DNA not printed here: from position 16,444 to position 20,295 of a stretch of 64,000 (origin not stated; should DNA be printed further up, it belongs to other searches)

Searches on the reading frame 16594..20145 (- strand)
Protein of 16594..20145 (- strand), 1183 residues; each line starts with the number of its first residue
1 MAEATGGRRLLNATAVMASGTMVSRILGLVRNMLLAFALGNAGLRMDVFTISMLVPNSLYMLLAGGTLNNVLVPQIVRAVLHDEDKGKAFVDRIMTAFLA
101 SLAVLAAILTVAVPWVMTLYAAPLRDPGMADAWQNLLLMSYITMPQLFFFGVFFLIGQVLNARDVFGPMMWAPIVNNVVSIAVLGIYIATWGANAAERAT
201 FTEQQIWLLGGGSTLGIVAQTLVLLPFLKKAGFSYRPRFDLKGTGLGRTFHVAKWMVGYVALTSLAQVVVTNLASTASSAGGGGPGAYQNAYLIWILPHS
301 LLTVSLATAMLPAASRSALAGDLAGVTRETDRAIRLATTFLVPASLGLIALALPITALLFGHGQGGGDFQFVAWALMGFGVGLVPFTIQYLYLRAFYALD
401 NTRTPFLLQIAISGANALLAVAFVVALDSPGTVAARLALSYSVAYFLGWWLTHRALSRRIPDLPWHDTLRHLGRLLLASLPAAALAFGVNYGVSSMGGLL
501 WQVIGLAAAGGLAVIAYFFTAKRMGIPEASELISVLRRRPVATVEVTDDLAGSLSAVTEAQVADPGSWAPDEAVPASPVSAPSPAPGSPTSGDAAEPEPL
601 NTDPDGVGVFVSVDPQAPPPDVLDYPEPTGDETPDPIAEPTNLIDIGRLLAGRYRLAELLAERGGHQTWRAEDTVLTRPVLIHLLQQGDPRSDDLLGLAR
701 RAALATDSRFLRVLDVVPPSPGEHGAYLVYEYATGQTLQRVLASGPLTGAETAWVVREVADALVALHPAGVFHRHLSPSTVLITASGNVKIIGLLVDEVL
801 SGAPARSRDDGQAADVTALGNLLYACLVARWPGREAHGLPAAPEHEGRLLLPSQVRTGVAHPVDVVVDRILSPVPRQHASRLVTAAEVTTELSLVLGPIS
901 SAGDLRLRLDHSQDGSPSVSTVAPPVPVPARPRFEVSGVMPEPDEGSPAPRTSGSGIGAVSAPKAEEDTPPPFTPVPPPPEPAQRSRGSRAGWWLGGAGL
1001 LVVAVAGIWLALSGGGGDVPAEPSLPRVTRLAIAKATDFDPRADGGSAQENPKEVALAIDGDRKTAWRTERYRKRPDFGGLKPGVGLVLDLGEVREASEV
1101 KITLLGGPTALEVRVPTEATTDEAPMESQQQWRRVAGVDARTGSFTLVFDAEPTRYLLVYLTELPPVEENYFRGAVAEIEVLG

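Call 52: search_protein_families(library=pfam, proteins=[window:16594-20145:-], max_evalue=0.0001)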
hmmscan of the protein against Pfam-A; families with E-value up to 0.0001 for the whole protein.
window:16594-20145:- (1183 aa): 3 families
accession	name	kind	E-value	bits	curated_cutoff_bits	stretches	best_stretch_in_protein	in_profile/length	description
PF03023.19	MurJ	-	5.7e-81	272.9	27.4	1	42-483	7-427/451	Lipid II flippase MurJ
PF00069.31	Pkinase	-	2.2e-07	31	31.7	1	726-792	73-140/263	Protein kinase domain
PF13440.11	Polysacc_synt_3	-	1.3e-06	28.3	23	1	148-362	92-286/293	Polysaccharide biosynthesis protein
